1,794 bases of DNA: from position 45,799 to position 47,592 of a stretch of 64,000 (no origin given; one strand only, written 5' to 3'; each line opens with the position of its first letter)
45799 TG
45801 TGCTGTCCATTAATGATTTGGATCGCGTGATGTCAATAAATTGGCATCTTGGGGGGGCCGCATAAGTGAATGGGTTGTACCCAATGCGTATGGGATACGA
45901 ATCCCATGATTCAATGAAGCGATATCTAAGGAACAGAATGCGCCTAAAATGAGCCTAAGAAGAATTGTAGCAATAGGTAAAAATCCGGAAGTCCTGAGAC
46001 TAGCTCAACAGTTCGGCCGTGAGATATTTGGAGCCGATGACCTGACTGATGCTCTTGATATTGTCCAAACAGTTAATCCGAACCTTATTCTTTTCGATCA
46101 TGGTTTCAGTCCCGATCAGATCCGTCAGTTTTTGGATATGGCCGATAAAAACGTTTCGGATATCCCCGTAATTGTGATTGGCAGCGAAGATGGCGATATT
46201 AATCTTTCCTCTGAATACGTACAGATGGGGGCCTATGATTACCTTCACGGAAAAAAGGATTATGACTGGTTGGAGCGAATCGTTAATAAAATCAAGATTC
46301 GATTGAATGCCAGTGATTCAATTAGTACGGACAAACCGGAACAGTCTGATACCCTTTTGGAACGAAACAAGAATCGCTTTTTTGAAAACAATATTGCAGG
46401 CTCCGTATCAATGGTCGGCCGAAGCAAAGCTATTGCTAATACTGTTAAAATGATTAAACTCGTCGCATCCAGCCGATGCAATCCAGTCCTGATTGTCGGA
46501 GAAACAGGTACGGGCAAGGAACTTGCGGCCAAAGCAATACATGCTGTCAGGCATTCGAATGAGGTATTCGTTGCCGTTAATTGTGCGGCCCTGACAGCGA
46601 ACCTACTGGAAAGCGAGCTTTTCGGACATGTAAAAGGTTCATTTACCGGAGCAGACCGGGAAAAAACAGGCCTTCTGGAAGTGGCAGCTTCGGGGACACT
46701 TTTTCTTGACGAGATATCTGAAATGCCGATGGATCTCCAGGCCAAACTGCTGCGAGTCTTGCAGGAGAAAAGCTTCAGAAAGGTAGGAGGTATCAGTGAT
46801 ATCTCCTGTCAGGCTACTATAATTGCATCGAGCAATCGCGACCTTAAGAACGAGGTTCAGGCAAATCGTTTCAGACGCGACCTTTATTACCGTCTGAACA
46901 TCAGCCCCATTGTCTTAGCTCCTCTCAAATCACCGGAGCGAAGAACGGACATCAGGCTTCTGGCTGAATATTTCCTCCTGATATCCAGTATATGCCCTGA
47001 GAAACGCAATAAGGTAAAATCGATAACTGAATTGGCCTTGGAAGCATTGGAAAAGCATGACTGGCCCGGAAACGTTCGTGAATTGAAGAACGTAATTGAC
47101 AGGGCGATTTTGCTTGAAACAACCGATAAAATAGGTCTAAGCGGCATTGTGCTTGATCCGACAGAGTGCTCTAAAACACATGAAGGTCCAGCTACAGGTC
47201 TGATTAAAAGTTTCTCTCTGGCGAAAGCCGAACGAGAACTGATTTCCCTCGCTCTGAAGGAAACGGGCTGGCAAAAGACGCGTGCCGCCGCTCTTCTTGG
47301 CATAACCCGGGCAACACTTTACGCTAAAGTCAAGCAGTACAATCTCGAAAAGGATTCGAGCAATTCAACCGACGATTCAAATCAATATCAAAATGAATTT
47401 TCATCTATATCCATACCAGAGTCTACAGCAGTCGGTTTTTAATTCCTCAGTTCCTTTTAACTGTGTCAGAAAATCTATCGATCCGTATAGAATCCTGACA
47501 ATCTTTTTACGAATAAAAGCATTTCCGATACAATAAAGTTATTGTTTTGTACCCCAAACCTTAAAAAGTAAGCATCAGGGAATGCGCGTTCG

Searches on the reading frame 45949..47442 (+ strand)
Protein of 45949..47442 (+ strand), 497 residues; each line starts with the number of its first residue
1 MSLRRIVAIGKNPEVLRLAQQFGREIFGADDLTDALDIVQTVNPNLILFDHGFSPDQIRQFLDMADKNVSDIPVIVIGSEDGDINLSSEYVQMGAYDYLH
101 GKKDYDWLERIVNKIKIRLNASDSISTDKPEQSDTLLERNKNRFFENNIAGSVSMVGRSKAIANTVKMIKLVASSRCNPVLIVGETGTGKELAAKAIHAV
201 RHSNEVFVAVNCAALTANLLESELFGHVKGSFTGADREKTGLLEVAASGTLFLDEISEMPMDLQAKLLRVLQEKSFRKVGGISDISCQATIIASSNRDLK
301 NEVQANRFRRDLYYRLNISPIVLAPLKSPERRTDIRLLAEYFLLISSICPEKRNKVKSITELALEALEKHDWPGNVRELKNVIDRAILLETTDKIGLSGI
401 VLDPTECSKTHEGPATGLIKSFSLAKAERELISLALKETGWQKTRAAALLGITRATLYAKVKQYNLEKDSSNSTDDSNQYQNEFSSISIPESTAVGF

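Call 11: search_protein_families(library=pfam, proteins=[window:45949-47442:+])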
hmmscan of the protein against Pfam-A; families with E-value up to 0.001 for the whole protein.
window:45949-47442:+ (497 aa): 9 families
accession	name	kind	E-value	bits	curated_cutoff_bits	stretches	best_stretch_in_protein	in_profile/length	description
PF00158.32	Sigma54_activat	-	2.1e-62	210.2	20.2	1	155-321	1-167/168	Sigma-54 interaction domain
PF25601.1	AAA_lid_14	-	1.3e-18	67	27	1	330-398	2-68/87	AAA+ ATPase lid domain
PF14532.12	Sigma54_activ_2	-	3.7e-18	66.5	25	1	156-326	1-138/138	Sigma-54 interaction domain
PF02954.25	HTH_8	-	4.8e-13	49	22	1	424-464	2-42/42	Bacterial regulatory protein, Fis family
PF07728.20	AAA_5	-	7.9e-09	36.1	22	1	179-299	1-125/139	AAA domain (dynein-related subfamily)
PF00004.35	AAA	-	3.7e-05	24.6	21.2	1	180-313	1-128/131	ATPase family associated with various cellular activities (AAA)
PF13191.12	AAA_16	-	4.5e-05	24.5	32.6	1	156-272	3-121/167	AAA ATPase domain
PF07724.20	AAA_2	-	0.00015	22.3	27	1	180-307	6-135/166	AAA domain (Cdc48 subfamily)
PF00072.30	Response_reg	-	0.00053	20.6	30.2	0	21-100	20-98/111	Response regulator receiver domain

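Call 34: search_protein_families(library=ncbifam, proteins=[window:45949-47442:+], max_evalue=0.01)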
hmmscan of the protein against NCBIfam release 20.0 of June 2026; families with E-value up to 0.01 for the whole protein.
window:45949-47442:+ (497 aa): 37 families (the best 25 are shown)
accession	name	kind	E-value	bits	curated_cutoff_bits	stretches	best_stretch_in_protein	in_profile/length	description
NF041552.1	TF_PrdR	equivalog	5.2e-94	315.6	795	1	137-465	254-577/577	sigma-54 dependent transcriptional regulator PrdR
TIGR02915.1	PEP_resp_reg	equivalog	1.1e-91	307.9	502.6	1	25-466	22-444/445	PEP-CTERM-box response regulator transcription factor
NF038308.1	RNA_repair_RtcR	equivalog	1.2e-86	291.7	650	1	131-466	158-518/530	RNA repair transcriptional activator RtcR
TIGR01817.1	nifA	equivalog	2.8e-86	290.4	528.85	1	121-410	165-448/534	nif-specific transcriptional activator NifA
NF008469.0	PRK11361.1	equivalog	2.5e-84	283.6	714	1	23-467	28-457/461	acetoacetate metabolism transcriptional regulator AtoC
TIGR01818.1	ntrC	equivalog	2.6e-84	283.7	558.6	2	21-400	20-377/463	nitrogen regulation protein NR(I)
NF003451.0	PRK05022.1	equivalog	2.5e-82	277.2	476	1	137-466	174-510/512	nitric oxide reductase transcriptional regulator NorR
NF050807.1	TransRegFlbDCaul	equivalog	1.2e-81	274.9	750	1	153-467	118-441/454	sigma-54-dependent transcriptional regulator FlbD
NF007689.0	PRK10365.1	equivalog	1.7e-79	267.7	760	1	22-461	28-439/441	sigma-54-dependent response regulator transcription factor ZraR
NF041946.1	LuxO_transreg_Vib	equivalog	4.9e-79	266.3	800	1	33-462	30-458/463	quorum-sensing sigma-54 dependent transcriptional regulator LuxO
NF011958.0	PRK15429.1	equivalog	1.5e-77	261.8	830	1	154-469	380-689/692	formate hydrogenlyase transcriptional activator FlhA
TIGR02329.1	propionate_PrpR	equivalog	5.1e-76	256.4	499.2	1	135-462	196-525/526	propionate catabolism operon regulatory protein PrpR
NF051870.1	NAssimRespRegNtrX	equivalog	5.5e-76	256.3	600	1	25-463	27-449/452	nitrogen assimilation response regulator NtrX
NF011953.0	PRK15424.1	equivalog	3.7e-74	250.2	703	1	152-465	218-535/538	propionate catabolism operon regulatory protein PrpR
TIGR02974.1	phageshock_pspF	equivalog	7.4e-72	242.4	443.55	1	156-409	2-252/336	phage shock protein operon transcriptional activator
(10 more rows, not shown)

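Call 36: find_homologous_proteins(query=window:45949-47442:+, max_evalue=1e-100)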
Query window:45949-47442:+ (497 aa): 1715 proteins with E <= 1e-100 among 8000 candidates; the best 120 are listed.
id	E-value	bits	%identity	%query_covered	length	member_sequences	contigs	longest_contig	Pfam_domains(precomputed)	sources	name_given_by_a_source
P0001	1.5e-286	968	88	100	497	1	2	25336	PF00158.33,PF25601.2,PF02954.26,PF14532.13,PF07728.21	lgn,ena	-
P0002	2.8e-259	879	81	100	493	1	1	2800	PF00158.33,PF25601.2,PF02954.26,PF00004.36,PF14532.13,PF07728.21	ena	-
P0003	2.3e-230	783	73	99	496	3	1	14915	PF00158.33,PF25601.2,PF02954.26,PF14532.13,PF07728.21,PF00072.31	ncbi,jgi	ncbi:MAG: sigma 54-interacting transcriptional regulator [Planctomycetota bacterium]|jgi:DNA-binding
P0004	1.7e-229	780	72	98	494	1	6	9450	PF00158.33,PF25601.2,PF02954.26,PF14532.13,PF07728.21,PF00072.31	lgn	-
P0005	1.4e-227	774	71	99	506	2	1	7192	PF00158.33,PF25601.2,PF02954.26,PF14532.13,PF07728.21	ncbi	-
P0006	2.1e-227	774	70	100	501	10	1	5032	PF00158.33,PF25601.2,PF02954.26,PF14532.13,PF07728.21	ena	-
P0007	3.3e-227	773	72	99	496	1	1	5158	PF00158.33,PF25601.2,PF02954.26,PF14532.13,PF07728.21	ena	-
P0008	3.8e-227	773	72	99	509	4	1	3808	PF00158.33,PF07724.21,PF25601.2,PF02954.26,PF14532.13,PF07728.21,PF00072.31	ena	-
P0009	9.5e-227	771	71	100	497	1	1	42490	PF00158.33,PF25601.2,PF02954.26,PF14532.13,PF07728.21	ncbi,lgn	-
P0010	1.2e-226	771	71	98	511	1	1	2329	PF00158.33,PF25601.2,PF02954.26,PF14532.13,PF07728.21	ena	-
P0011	4.3e-226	769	70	99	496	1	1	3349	PF00158.33,PF25601.2,PF02954.26,PF14532.13,PF07728.21,PF00072.31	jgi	-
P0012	5.5e-226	769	72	98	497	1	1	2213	PF00158.33,PF25601.2,PF02954.26,PF14532.13,PF07728.21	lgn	-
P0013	1.1e-225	768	71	100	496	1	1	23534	PF00158.33,PF25601.2,PF02954.26,PF14532.13,PF07728.21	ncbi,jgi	-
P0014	1.8e-225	767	71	96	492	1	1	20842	PF00158.33,PF07724.21,PF25601.2,PF02954.26,PF14532.13,PF07728.21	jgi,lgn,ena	-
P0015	6.5e-225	765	71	100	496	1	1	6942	PF00158.33,PF25601.2,PF02954.26,PF14532.13,PF07728.21,PF00072.31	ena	-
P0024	5.4e-223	759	70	99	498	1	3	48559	PF00158.33,PF25601.2,PF02954.26,PF14532.13,PF07728.21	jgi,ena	-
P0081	7.9e-218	742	70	100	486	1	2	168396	PF00158.33,PF25601.2,PF02954.26,PF14532.13,PF07728.21,PF00072.31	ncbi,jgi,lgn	ncbi:MAG: sigma-54 dependent transcriptional regulator [Sedimentisphaerales bacterium]|jgi:DNA-bindi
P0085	2.5e-217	740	67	100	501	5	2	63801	PF00158.33,PF25601.2,PF02954.26,PF14532.13,PF07728.21,PF00072.31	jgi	-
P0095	4.4e-216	736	71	99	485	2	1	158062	PF00158.33,PF25601.2,PF02954.26,PF18024.8,PF14532.13,PF07728.21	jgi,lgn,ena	-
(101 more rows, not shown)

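Call 37: find_encoding_contigs(protein=P0001, flank=10000, max_places=1)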
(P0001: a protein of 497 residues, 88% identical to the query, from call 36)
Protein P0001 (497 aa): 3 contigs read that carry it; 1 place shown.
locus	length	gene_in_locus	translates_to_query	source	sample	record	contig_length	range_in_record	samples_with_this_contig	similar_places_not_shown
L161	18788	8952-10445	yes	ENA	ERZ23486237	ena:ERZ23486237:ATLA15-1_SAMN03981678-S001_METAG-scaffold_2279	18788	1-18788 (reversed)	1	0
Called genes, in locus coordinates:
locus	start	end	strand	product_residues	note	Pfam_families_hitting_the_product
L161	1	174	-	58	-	?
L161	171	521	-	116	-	-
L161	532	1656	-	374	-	PF02119:FlgI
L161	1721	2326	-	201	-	PF02107:FlgH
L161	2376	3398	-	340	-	PF08666:SAF (weak), PF13144:ChapFlgA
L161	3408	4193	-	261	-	PF00460:Flg_bb_rod, PF22692:LlgE_F_G_D1, PF06429:Flg_bbr_C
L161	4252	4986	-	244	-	PF22692:LlgE_F_G_D1, PF06429:Flg_bbr_C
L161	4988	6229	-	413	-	-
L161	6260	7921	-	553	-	PF00460:Flg_bb_rod, PF22692:LlgE_F_G_D1, PF07559:FlgE_D2, PF06429:Flg_bbr_C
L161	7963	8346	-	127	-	PF03963:FlgD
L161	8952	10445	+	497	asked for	PF00158:Sigma54_activat, PF14532:Sigma54_activ_2, PF07728:AAA_5, PF25601:AAA_lid_14, PF02954:HTH_8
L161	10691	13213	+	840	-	PF09976:TPR_21 (faint), PF13424:TPR_12 (faint), PF13428:TPR_14 (faint), PF13432:TPR_16 (faint), PF23914:TPR_CcmH_CycH (faint), PF07719:TPR_2 (faint), PF13174:TPR_6 (faint), PF14559:TPR_19 (faint), +2 more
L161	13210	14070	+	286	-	PF13174:TPR_6 (faint)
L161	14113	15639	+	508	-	PF00158:Sigma54_activat, PF14532:Sigma54_activ_2, PF07728:AAA_5, PF25601:AAA_lid_14, PF02954:HTH_8, PF13384:HTH_23 (weak), PF13518:HTH_28 (weak)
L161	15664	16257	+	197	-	PF03748:FliL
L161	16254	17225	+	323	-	PF01052:FliMN_C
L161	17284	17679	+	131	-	PF01052:FliMN_C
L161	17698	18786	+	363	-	?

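Call 38: find_encoding_contigs(protein=P0009, flank=10000, max_places=1)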
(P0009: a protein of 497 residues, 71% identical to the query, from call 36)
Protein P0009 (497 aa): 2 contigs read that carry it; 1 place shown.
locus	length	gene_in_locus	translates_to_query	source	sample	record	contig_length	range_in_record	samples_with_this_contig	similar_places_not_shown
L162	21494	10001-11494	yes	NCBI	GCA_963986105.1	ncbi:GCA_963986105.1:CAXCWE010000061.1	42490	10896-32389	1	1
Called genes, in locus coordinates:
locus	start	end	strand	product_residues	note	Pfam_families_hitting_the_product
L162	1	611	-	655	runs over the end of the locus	PF22638:FlgK_D1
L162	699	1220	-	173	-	PF05130:FlgN (weak)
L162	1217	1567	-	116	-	-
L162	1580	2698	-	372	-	PF02119:FlgI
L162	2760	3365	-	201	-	PF02107:FlgH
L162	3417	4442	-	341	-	PF08666:SAF (weak), PF13144:ChapFlgA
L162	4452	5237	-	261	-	PF00460:Flg_bb_rod, PF22692:LlgE_F_G_D1, PF06429:Flg_bbr_C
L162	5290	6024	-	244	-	PF22692:LlgE_F_G_D1, PF06429:Flg_bbr_C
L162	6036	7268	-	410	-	-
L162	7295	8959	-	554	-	PF00460:Flg_bb_rod (weak), PF22692:LlgE_F_G_D1, PF07559:FlgE_D2, PF06429:Flg_bbr_C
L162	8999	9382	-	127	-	PF03963:FlgD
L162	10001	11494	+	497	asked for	PF00158:Sigma54_activat, PF14532:Sigma54_activ_2, PF07728:AAA_5 (weak), PF25601:AAA_lid_14, PF02954:HTH_8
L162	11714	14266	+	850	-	PF13428:TPR_14 (faint), PF09976:TPR_21 (faint), PF12895:ANAPC3 (faint), PF07719:TPR_2 (faint), PF13174:TPR_6 (faint), PF13432:TPR_16 (faint), PF14559:TPR_19 (faint), PF13424:TPR_12 (faint)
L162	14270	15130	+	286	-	-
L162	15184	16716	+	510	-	PF00072:Response_reg, PF00158:Sigma54_activat, PF14532:Sigma54_activ_2, PF07728:AAA_5 (weak), PF25601:AAA_lid_14, PF02954:HTH_8, PF13384:HTH_23 (weak), PF13518:HTH_28 (faint)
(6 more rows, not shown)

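Call 39: find_encoding_contigs(protein=P0081, flank=10000, max_places=1)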
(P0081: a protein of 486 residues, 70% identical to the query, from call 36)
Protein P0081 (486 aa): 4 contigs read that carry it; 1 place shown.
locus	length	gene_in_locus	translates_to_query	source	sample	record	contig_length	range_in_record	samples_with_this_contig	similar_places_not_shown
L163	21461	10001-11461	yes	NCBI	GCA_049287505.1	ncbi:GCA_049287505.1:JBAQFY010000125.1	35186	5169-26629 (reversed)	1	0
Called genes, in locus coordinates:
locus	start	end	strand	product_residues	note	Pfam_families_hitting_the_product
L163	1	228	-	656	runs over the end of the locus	PF00460:Flg_bb_rod (weak), PF22638:FlgK_D1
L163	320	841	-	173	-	PF05130:FlgN (weak)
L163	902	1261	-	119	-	-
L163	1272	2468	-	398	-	PF02119:FlgI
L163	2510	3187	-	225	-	PF02107:FlgH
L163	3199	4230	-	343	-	PF13144:ChapFlgA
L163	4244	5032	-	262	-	PF00460:Flg_bb_rod, PF22692:LlgE_F_G_D1, PF06429:Flg_bbr_C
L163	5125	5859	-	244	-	PF22692:LlgE_F_G_D1, PF06429:Flg_bbr_C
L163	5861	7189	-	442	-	-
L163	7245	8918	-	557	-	PF00460:Flg_bb_rod (weak), PF22692:LlgE_F_G_D1, PF07559:FlgE_D2, PF06429:Flg_bbr_C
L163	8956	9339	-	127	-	PF03963:FlgD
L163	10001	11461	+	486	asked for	PF00072:Response_reg (weak), PF00158:Sigma54_activat, PF14532:Sigma54_activ_2, PF07728:AAA_5, PF25601:AAA_lid_14, PF02954:HTH_8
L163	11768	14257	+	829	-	PF09976:TPR_21 (faint), PF07719:TPR_2 (faint), PF13174:TPR_6 (faint), PF13424:TPR_12 (faint), PF13428:TPR_14 (faint), PF13432:TPR_16 (faint), PF14559:TPR_19 (faint)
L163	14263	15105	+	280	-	-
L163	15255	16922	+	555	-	PF00072:Response_reg (faint), PF00158:Sigma54_activat, PF14532:Sigma54_activ_2, PF07728:AAA_5 (weak), PF25601:AAA_lid_14, PF02954:HTH_8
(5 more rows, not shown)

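Call 40: find_encoding_contigs(protein=P0085, flank=10000, max_places=1)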
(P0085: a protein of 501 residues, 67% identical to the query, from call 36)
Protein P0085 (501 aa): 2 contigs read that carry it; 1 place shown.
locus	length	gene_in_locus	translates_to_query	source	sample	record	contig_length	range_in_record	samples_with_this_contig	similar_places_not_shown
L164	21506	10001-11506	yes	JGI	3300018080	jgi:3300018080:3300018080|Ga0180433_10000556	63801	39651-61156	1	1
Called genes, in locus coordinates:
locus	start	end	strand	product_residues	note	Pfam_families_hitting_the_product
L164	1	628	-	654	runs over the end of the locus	PF00460:Flg_bb_rod, PF22638:FlgK_D1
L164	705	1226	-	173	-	PF05130:FlgN (weak)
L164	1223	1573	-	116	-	-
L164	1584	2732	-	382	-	PF02119:FlgI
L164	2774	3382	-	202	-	PF02107:FlgH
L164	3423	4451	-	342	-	PF13144:ChapFlgA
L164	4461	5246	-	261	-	PF00460:Flg_bb_rod, PF22692:LlgE_F_G_D1, PF06429:Flg_bbr_C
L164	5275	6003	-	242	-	PF22692:LlgE_F_G_D1, PF06429:Flg_bbr_C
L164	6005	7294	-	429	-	-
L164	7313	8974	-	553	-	PF00460:Flg_bb_rod (weak), PF22692:LlgE_F_G_D1, PF07559:FlgE_D2, PF06429:Flg_bbr_C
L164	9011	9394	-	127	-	PF03963:FlgD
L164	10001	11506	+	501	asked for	PF00072:Response_reg (faint), PF00158:Sigma54_activat, PF14532:Sigma54_activ_2, PF07728:AAA_5, PF25601:AAA_lid_14, PF02954:HTH_8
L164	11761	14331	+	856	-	PF07719:TPR_2 (faint), PF13174:TPR_6 (faint), PF13424:TPR_12 (faint), PF13432:TPR_16 (faint), PF14559:TPR_19 (faint), PF25063:ARM_TT21_C (faint), PF17874:TPR_MalT (faint), PF12895:ANAPC3 (weak)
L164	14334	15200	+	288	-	PF13174:TPR_6 (faint)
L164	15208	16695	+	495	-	PF00072:Response_reg, PF13518:HTH_28 (faint), PF00158:Sigma54_activat, PF14532:Sigma54_activ_2, PF07728:AAA_5 (weak), PF25601:AAA_lid_14, PF02954:HTH_8, PF13384:HTH_23 (weak)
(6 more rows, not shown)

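Call 41: find_encoding_contigs(protein=P0095, flank=10000, max_places=1)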
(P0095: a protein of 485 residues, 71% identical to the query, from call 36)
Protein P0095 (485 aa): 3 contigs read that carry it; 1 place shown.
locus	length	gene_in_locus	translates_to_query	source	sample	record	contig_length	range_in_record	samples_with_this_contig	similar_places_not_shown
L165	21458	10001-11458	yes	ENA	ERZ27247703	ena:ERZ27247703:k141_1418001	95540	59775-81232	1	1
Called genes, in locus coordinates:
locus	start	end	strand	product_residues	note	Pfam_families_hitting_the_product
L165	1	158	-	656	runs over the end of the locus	PF00460:Flg_bb_rod, PF22638:FlgK_D1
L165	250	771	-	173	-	PF05130:FlgN (weak)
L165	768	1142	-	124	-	-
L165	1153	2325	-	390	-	PF02119:FlgI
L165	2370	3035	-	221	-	PF02107:FlgH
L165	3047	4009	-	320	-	PF13144:ChapFlgA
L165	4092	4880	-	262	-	PF00460:Flg_bb_rod, PF22692:LlgE_F_G_D1, PF06429:Flg_bbr_C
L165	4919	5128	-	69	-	-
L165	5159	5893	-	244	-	PF22692:LlgE_F_G_D1, PF06429:Flg_bbr_C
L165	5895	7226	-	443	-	-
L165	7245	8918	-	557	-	PF00460:Flg_bb_rod (weak), PF22692:LlgE_F_G_D1, PF07559:FlgE_D2, PF06429:Flg_bbr_C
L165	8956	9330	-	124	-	PF03963:FlgD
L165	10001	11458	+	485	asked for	PF00158:Sigma54_activat, PF14532:Sigma54_activ_2, PF07728:AAA_5, PF18024:HTH_50 (faint), PF25601:AAA_lid_14, PF02954:HTH_8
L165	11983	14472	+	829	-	PF07719:TPR_2 (faint), PF13174:TPR_6 (faint), PF13424:TPR_12 (faint), PF13428:TPR_14 (faint), PF13432:TPR_16 (faint), PF14559:TPR_19 (faint)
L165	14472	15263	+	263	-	-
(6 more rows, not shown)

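Call 42: find_encoding_contigs(protein=P0024, flank=10000, max_places=1)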
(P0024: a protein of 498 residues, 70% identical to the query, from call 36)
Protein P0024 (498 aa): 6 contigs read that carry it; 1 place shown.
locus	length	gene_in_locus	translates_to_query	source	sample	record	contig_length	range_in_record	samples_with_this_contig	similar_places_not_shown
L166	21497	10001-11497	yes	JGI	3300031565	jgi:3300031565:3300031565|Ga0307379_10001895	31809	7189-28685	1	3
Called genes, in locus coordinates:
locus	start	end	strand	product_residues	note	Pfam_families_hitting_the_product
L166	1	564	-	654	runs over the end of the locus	PF00460:Flg_bb_rod, PF22638:FlgK_D1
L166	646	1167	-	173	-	PF05130:FlgN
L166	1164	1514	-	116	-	-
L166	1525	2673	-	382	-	PF02119:FlgI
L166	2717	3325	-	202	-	PF02107:FlgH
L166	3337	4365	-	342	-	PF13144:ChapFlgA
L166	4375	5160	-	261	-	PF00460:Flg_bb_rod, PF22692:LlgE_F_G_D1, PF06429:Flg_bbr_C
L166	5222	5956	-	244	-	PF22692:LlgE_F_G_D1, PF06429:Flg_bbr_C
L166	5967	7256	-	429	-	-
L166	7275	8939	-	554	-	PF00460:Flg_bb_rod (weak), PF22692:LlgE_F_G_D1, PF07559:FlgE_D2, PF06429:Flg_bbr_C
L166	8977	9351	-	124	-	PF03963:FlgD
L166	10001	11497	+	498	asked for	PF00158:Sigma54_activat, PF14532:Sigma54_activ_2, PF07728:AAA_5 (weak), PF25601:AAA_lid_14, PF02954:HTH_8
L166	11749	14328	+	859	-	PF23914:TPR_CcmH_CycH (faint), PF07719:TPR_2 (faint), PF13174:TPR_6 (faint), PF13424:TPR_12 (faint), PF13428:TPR_14 (faint), PF13432:TPR_16 (faint), PF14559:TPR_19 (faint)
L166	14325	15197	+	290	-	PF13174:TPR_6 (faint)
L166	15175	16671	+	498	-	PF00072:Response_reg, PF00158:Sigma54_activat, PF14532:Sigma54_activ_2, PF07728:AAA_5, PF25601:AAA_lid_14, PF02954:HTH_8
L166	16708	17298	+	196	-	PF03748:FliL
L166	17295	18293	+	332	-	PF01052:FliMN_C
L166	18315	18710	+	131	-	PF28396:SepQ_C (weak), PF01052:FliMN_C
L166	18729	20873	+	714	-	PF00771:FHIPEP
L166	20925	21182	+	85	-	-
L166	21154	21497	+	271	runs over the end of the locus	PF04542:Sigma70_r2, PF04539:Sigma70_r3, PF04545:Sigma70_r4, PF08281:Sigma70_r4_2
